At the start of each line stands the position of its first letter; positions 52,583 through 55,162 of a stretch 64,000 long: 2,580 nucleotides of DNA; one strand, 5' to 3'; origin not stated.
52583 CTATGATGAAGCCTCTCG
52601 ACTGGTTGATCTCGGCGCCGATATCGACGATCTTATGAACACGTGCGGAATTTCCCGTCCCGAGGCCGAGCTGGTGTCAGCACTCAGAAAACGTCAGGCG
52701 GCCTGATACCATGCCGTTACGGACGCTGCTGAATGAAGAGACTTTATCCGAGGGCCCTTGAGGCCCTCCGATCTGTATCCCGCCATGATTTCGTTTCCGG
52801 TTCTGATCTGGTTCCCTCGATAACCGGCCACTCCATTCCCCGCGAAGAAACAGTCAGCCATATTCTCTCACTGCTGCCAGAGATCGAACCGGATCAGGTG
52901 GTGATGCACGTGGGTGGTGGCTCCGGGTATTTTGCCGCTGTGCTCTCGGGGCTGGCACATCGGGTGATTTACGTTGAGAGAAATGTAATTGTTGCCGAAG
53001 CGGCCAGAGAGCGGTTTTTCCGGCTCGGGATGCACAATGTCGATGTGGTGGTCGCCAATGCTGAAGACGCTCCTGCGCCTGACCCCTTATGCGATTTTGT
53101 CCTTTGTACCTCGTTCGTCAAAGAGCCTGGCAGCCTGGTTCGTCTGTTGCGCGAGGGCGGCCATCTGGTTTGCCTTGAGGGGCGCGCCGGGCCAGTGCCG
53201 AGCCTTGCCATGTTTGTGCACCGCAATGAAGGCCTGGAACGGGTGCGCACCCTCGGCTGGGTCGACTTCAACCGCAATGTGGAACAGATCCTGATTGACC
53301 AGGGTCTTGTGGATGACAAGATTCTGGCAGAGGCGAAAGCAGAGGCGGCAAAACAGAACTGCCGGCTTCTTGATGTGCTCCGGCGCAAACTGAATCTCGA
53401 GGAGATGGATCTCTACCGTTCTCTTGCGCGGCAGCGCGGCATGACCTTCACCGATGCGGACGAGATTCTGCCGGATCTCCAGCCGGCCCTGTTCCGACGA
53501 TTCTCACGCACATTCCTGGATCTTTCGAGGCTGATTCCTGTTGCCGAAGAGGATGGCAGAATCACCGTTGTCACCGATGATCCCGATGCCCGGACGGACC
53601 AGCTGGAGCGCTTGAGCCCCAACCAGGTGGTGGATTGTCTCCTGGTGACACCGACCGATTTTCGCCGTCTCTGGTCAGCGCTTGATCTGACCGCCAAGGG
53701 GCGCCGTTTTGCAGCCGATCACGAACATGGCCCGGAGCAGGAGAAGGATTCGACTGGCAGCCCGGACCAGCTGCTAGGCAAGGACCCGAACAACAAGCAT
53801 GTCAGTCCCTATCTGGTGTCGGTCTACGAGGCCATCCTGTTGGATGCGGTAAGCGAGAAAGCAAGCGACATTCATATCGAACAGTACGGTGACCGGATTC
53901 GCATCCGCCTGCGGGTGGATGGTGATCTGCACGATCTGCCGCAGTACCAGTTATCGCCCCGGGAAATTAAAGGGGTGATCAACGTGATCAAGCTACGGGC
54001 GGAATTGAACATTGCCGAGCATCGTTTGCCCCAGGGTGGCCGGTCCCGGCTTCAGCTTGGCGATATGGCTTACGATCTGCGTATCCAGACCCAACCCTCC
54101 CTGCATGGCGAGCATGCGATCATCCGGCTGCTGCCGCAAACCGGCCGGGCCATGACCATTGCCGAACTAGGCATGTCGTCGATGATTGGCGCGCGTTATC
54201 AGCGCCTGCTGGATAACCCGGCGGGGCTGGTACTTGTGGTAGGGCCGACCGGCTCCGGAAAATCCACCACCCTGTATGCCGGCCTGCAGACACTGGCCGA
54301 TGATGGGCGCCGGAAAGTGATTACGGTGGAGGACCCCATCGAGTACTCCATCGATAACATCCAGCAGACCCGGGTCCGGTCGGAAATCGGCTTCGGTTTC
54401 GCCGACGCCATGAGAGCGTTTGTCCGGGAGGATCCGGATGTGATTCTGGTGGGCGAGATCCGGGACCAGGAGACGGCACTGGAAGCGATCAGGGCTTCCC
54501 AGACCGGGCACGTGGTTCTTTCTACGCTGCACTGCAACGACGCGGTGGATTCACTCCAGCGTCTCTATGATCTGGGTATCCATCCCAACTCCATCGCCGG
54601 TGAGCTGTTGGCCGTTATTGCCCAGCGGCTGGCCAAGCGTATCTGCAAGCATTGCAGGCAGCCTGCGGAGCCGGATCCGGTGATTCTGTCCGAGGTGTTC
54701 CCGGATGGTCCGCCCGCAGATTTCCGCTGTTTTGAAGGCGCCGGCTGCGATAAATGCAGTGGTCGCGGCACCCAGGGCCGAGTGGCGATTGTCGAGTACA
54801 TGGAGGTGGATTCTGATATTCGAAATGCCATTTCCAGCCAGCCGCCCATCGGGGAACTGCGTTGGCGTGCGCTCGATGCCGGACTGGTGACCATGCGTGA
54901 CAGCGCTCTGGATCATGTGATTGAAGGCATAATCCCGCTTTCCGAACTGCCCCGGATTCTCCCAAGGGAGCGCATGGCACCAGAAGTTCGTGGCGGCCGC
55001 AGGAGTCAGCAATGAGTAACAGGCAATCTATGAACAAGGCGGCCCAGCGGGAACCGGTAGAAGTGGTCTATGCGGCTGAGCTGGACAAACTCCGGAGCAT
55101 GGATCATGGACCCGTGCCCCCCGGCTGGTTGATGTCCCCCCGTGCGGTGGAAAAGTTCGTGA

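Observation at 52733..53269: Isoaspartyl-methyltransferase-like domain fused to the N-terminus of a pilus/secretion motor ATPase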

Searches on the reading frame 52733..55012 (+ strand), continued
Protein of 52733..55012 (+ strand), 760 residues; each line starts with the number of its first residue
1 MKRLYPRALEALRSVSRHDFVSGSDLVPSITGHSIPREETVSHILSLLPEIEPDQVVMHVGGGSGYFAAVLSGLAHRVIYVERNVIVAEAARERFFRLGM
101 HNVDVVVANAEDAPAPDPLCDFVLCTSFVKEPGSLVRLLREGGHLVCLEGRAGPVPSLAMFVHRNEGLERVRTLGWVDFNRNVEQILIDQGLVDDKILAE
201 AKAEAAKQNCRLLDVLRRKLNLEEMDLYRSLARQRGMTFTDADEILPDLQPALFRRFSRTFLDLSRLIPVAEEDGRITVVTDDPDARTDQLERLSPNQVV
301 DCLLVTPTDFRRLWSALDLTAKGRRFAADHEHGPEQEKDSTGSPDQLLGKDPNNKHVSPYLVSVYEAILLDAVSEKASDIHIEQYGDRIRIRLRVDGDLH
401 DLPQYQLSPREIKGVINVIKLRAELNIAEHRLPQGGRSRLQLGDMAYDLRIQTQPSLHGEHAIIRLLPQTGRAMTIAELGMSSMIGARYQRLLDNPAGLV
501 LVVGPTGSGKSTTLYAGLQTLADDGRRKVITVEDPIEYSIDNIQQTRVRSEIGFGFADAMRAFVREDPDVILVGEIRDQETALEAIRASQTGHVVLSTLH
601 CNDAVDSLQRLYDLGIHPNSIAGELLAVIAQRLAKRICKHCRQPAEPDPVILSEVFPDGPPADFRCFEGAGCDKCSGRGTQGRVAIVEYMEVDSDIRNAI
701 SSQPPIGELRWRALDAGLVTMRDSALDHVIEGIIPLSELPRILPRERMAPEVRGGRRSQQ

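Call 42: find_encoding_contigs(protein=P0076, flank=6000, max_places=1)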
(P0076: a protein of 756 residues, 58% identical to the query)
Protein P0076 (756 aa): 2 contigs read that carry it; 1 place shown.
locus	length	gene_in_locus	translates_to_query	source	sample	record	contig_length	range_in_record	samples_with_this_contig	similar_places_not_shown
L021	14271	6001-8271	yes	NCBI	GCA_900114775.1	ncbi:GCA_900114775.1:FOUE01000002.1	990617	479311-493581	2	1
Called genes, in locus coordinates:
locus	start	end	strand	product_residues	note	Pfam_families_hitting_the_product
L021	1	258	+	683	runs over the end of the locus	PF01627:Hpt, PF02895:H-kinase_dim, PF02518:HATPase_c, PF01584:CheW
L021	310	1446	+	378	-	PF00072:Response_reg, PF01339:CheB_methylest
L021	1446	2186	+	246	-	PF20560:MotA_N, PF01618:MotA_ExbB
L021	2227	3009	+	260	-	PF13677:MotB_plug, PF00691:OmpA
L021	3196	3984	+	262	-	PF00142:Fer4_NifH, PF01656:CbiA, PF02374:ArsA_ATPase (weak), PF06564:CBP_BcsQ, PF07015:VirC1 (faint), PF09140:MipZ (faint), PF10609:ParA (weak), PF13614:AAA_31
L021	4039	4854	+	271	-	PF01584:CheW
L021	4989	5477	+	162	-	PF01584:CheW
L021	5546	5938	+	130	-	PF10975:DUF2802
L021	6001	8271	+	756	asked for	PF01135:PCMT, PF05157:MshEN, PF25199:nSTAND_NTPase5 (faint), PF00437:T2SSE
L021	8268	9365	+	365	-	PF07728:AAA_5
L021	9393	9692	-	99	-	PF01312:Bac_export_2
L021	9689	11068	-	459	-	PF02120:Flg_hook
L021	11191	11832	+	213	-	PF00005:ABC_tran, PF02463:SMC_N (faint), PF13304:AAA_21 (faint)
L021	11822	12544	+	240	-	PF03379:CcmB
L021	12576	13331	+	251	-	PF01578:Cytochrom_C_asm, PF27518:CcmC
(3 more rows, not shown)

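Call 53: predict_structure(alignment_id=A2)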
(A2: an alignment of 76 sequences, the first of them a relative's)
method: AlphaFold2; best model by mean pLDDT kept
length: 760 residues; sequences in the alignment: 76
mean_pLDDT: 72.7   pTM: 0.49
mean pLDDT of the five models: 72.7, 68.0, 64.7, 63.4, 62.8
residues with pLDDT >= 90: 105; 70-90: 363; 50-70: 213; < 50: 79
segments of 3 or more residues with pLDDT < 50: 29-32, 332-355, 427-433, 470-472, 480-482, 505-510, 534-539, 631-635, 686-692, 755-760
pLDDT, mean of each block of 10 residues (from residue 1): 84 88 54 69 92 95 89 95 89 92 92 89 90 90 90 75 90 85 77 80 84 79 76 81 83 84 88 86 83 75 87 83 61 37 37 54 85 78 81 73 80 81 59 58 68 59 71 51 52 58 51 60 68 50 56 64 62 74 77 62 61 76 60 59 82 72 77 70 49 56 69 66 74 79 66 49
secondary structure, 60 per line:
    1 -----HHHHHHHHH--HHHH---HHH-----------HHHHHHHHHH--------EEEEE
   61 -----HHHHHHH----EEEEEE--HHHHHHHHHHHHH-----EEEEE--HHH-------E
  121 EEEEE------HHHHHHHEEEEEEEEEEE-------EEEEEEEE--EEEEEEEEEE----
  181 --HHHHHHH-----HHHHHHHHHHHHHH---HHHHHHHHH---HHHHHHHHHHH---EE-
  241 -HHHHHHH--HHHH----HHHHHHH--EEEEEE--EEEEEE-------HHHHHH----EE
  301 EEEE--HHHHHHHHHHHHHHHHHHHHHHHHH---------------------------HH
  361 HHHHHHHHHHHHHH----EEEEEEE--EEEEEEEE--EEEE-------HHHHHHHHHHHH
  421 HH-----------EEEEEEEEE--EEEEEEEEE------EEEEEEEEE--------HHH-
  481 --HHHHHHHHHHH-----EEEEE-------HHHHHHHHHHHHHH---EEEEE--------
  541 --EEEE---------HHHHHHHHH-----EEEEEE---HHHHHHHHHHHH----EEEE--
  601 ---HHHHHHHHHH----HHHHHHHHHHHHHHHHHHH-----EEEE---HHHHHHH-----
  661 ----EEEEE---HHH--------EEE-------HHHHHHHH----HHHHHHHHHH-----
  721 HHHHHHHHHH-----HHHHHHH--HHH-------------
elements in order (helices of 4 or more, strands of 3 or more residues): H6-14 H17-20 H38-47 E56-60 H66-72 E77-82 H85-97 E103-107 E120-125 H132-138 E139-149 E157-164 E167-176 H183-189 H195-208 H212-220 H224-234 H242-248 H251-254 H259-265 E268-273 E276-281 H289-294 E299-304 H307-331 H359-374 E379-385 E388-395 E398-401 H409-422 E434-442 E445-453 E460-468 H483-493 E499-503 H511-524 E528-532 E543-546 H556-564 E570-575 H579-590 E595-598 H604-613 H618-636 E642-645 H649-655 E665-669 E684-686 H694-701 H706-715 H721-730 H736-742

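Call 57: fold_search(model_id=the predicted structure, library=pdb)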
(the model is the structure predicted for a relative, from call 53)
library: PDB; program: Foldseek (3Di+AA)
matches with E <= 10: 1824; with E <= 0.001: 337
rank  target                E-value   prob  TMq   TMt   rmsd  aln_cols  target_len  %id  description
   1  5oiu_C                9.2e-24  1.00  0.19  0.34  14.8       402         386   37  Crystal structure of PilF type IV pilus assembly ATPase from Thermus thermophilus (released 2018-08-08)
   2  5oiu_B                9.7e-24  1.00  0.23  0.39  14.2       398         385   37  Crystal structure of PilF type IV pilus assembly ATPase from Thermus thermophilus (released 2018-08-08)
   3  5tsh_C                1.9e-23  1.00  0.22  0.37  14.5       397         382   35  PilB from Geobacter metallireducens bound to AMP-PNP (released 2017-05-17)
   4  5tsh_F                3.0e-23  1.00  0.21  0.36  14.7       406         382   34  PilB from Geobacter metallireducens bound to AMP-PNP (released 2017-05-17)
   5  5zfr_C                4.5e-23  1.00  0.19  0.33  14.6       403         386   35  Crystal structure of PilB, an extension ATPase motor of Type IV pilus, from Geobacter sulfurreducens (released 2018-09-19)
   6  4pht_A                4.5e-23  1.00  0.17  0.28  29.0       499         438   31  ATPase GspE in complex with the cytoplasmic domain of GspL from the Vibrio vulnificus type II Secretion system (released 2014-11-26)
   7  5tsh_E                5.9e-23  1.00  0.22  0.38  14.6       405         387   36  PilB from Geobacter metallireducens bound to AMP-PNP (released 2017-05-17)
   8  5it5_A                6.5e-23  1.00  0.23  0.39  14.3       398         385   37  Thermus thermophilus PilB core ATPase region (released 2016-10-19)
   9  5zfr_B                8.1e-23  1.00  0.21  0.34  14.8       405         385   34  Crystal structure of PilB, an extension ATPase motor of Type IV pilus, from Geobacter sulfurreducens (released 2018-09-19)
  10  4pht_B                8.1e-23  1.00  0.17  0.28  29.1       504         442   30  ATPase GspE in complex with the cytoplasmic domain of GspL from the Vibrio vulnificus type II Secretion system (released 2014-11-26)
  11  4pht_C                9.5e-23  1.00  0.17  0.28  28.8       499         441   31  ATPase GspE in complex with the cytoplasmic domain of GspL from the Vibrio vulnificus type II Secretion system (released 2014-11-26)
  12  5tsh_D                1.7e-22  1.00  0.18  0.33  14.8       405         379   34  PilB from Geobacter metallireducens bound to AMP-PNP (released 2017-05-17)
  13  5tsg_D                2.3e-22  1.00  0.19  0.32  14.7       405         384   35  PilB from Geobacter metallireducens bound to ADP (released 2017-05-17)
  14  5tsh_A                3.2e-22  1.00  0.21  0.35  14.5       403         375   34  PilB from Geobacter metallireducens bound to AMP-PNP (released 2017-05-17)
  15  5tsg_B                4.9e-22  1.00  0.22  0.37  14.6       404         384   35  PilB from Geobacter metallireducens bound to ADP (released 2017-05-17)
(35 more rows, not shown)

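Call 69: find_encoding_contigs(protein=P0265, flank=6000, max_places=1)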
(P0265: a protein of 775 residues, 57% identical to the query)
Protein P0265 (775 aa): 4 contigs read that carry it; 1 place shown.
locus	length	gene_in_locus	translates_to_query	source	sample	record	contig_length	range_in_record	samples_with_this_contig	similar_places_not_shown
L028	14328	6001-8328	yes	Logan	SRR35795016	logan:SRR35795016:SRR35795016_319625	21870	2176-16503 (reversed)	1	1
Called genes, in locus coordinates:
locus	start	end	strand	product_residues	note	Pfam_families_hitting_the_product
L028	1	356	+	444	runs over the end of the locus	PF22643:NagA_N (faint), PF01979:Amidohydro_1, PF07969:Amidohydro_3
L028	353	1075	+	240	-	PF02353:CMAS (weak), PF13489:Methyltransf_23, PF08241:Methyltransf_11, PF08242:Methyltransf_12, PF13649:Methyltransf_25, PF13847:Methyltransf_31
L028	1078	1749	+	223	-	PF00702:Hydrolase, PF12710:HAD, PF13419:HAD_2, PF13242:Hydrolase_like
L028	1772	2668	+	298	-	PF01430:HSP33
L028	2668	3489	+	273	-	PF00494:SQS_PSY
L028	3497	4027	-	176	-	PF03843:Slp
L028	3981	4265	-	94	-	PF09723:Zn_ribbon_8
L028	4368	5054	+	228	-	PF00106:adh_short, PF08659:KR (weak), PF01370:Epimerase (weak), PF13561:adh_short_C2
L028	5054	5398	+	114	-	PF11969:DcpS_C, PF01230:HIT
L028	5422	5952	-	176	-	PF00080:Sod_Cu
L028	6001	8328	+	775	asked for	PF01135:PCMT, PF13847:Methyltransf_31 (weak), PF13649:Methyltransf_25 (weak), PF05157:MshEN, PF00437:T2SSE, PF25199:nSTAND_NTPase5 (weak)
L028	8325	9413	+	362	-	PF07728:AAA_5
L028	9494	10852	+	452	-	PF00202:Aminotran_3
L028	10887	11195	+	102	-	-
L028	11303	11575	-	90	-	PF14542:Acetyltransf_CG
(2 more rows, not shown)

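Call 70: find_encoding_contigs(protein=P0256, flank=6000, max_places=1)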
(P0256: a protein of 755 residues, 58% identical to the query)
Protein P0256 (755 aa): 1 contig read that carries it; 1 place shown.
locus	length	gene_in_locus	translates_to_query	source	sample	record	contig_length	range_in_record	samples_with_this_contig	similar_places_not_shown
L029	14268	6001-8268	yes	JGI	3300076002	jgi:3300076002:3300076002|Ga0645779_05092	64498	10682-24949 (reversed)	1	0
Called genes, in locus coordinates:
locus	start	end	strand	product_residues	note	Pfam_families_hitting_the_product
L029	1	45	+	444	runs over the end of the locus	PF22039:HUTI_composite_bact (weak), PF22643:NagA_N (faint), PF01979:Amidohydro_1, PF07969:Amidohydro_3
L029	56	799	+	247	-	PF02353:CMAS (weak), PF01209:Ubie_methyltran (weak), PF13489:Methyltransf_23, PF06325:PrmA, PF13847:Methyltransf_31, PF08241:Methyltransf_11, PF08242:Methyltransf_12, PF13649:Methyltransf_25, +3 more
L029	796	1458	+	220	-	PF00702:Hydrolase, PF12710:HAD, PF13419:HAD_2, PF13242:Hydrolase_like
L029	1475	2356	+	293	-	PF01430:HSP33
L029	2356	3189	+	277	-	PF00494:SQS_PSY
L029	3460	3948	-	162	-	PF03843:Slp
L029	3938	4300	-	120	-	PF09723:Zn_ribbon_8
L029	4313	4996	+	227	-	PF00106:adh_short, PF08659:KR (weak), PF01370:Epimerase (weak), PF13561:adh_short_C2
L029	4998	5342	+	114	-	PF11969:DcpS_C, PF01230:HIT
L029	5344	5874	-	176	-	PF00080:Sod_Cu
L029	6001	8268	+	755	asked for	PF01135:PCMT, PF13649:Methyltransf_25 (weak), PF13847:Methyltransf_31 (faint), PF05157:MshEN, PF00437:T2SSE, PF25199:nSTAND_NTPase5 (weak)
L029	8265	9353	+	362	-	PF07728:AAA_5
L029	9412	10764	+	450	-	PF00202:Aminotran_3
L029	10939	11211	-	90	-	PF14542:Acetyltransf_CG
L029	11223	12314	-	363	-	PF00389:2-Hacid_dh, PF02826:2-Hacid_dh_C, PF22629:ACT_AHAS_ss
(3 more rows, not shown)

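Call 71: find_encoding_contigs(protein=P0259, flank=6000, max_places=1)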
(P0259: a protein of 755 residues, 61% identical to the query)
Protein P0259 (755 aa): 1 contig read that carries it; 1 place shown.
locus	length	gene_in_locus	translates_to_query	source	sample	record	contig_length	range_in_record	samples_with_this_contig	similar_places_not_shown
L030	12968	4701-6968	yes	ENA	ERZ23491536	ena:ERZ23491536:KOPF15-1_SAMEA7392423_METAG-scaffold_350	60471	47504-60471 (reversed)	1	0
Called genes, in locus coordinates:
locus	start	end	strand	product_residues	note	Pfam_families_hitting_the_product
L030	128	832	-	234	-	PF13378:MR_MLE_C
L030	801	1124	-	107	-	-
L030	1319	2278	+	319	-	PF01590:GAF, PF13185:GAF_2 (weak), PF00990:GGDEF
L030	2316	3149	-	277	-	PF00497:SBP_bac_3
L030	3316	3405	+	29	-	-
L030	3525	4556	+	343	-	PF07555:NAGidase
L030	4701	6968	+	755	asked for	PF01135:PCMT, PF08241:Methyltransf_11 (weak), PF13649:Methyltransf_25 (faint), PF05157:MshEN, PF25199:nSTAND_NTPase5 (faint), PF00437:T2SSE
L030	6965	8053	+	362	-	PF07728:AAA_5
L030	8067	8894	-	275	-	PF03976:PPK2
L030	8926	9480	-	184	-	-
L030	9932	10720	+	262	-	-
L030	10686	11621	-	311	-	PF00106:adh_short, PF08659:KR, PF13561:adh_short_C2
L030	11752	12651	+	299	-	PF00561:Abhydrolase_1, PF12697:Abhydrolase_6, PF12146:Hydrolase_4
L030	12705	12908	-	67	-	PF00313:CSD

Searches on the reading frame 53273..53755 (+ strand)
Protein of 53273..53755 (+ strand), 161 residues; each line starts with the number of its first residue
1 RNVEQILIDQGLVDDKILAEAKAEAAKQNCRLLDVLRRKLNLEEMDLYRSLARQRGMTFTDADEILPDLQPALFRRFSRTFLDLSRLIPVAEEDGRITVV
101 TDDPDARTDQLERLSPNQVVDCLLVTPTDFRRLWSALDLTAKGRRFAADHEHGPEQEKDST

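Call 54: search_solved_structures(query=window:53273-53755:+, max_evalue=1, show_alignments=4)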
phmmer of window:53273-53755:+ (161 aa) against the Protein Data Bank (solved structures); distinct sequences matched with E-value up to 1: 12.
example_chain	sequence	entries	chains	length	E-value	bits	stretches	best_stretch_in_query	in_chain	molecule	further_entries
6f8l_G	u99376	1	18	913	1.4e-08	37.9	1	5-108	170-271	Type IV pilus assembly protein PilF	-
6ejf_J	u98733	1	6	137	1.2e-07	34.9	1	5-108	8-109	Type IV pilus assembly protein PilF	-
8pfa_A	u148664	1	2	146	1.5e-07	34.7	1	5-108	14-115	c-di-GMP binding domain of the ATPase enzyme PilF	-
8pdk_A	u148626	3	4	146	1.5e-07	34.7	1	5-108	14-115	c-di-GMP binding domain of the ATPase enzyme PilF | ATP-binding motif-containing protein pilF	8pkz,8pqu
9gl5_A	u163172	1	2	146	1.5e-07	34.7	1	5-108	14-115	ATP-binding motif-containing protein pilF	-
8pe0_A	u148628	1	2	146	1.7e-07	34.5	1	5-108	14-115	c-di-GMP binding domain of the ATPase enzyme PilF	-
9glg_A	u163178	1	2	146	3.9e-07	33.3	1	5-108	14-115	ATP-binding motif-containing protein pilF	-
2d28_C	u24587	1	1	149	0.0027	20.8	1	5-104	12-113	type II secretion ATPase XpsE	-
2d27_A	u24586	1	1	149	0.003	20.7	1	4-104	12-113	type II secretion ATPase XpsE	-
6ejf_G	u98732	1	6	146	0.56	13.3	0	4-73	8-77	Type IV pilus assembly protein PilF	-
9l0x_G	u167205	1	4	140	0.61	13.2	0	28-57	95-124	Late transcription activator C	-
9vw8_J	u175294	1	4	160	0.96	12.6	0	28-57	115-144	Late transcription activator C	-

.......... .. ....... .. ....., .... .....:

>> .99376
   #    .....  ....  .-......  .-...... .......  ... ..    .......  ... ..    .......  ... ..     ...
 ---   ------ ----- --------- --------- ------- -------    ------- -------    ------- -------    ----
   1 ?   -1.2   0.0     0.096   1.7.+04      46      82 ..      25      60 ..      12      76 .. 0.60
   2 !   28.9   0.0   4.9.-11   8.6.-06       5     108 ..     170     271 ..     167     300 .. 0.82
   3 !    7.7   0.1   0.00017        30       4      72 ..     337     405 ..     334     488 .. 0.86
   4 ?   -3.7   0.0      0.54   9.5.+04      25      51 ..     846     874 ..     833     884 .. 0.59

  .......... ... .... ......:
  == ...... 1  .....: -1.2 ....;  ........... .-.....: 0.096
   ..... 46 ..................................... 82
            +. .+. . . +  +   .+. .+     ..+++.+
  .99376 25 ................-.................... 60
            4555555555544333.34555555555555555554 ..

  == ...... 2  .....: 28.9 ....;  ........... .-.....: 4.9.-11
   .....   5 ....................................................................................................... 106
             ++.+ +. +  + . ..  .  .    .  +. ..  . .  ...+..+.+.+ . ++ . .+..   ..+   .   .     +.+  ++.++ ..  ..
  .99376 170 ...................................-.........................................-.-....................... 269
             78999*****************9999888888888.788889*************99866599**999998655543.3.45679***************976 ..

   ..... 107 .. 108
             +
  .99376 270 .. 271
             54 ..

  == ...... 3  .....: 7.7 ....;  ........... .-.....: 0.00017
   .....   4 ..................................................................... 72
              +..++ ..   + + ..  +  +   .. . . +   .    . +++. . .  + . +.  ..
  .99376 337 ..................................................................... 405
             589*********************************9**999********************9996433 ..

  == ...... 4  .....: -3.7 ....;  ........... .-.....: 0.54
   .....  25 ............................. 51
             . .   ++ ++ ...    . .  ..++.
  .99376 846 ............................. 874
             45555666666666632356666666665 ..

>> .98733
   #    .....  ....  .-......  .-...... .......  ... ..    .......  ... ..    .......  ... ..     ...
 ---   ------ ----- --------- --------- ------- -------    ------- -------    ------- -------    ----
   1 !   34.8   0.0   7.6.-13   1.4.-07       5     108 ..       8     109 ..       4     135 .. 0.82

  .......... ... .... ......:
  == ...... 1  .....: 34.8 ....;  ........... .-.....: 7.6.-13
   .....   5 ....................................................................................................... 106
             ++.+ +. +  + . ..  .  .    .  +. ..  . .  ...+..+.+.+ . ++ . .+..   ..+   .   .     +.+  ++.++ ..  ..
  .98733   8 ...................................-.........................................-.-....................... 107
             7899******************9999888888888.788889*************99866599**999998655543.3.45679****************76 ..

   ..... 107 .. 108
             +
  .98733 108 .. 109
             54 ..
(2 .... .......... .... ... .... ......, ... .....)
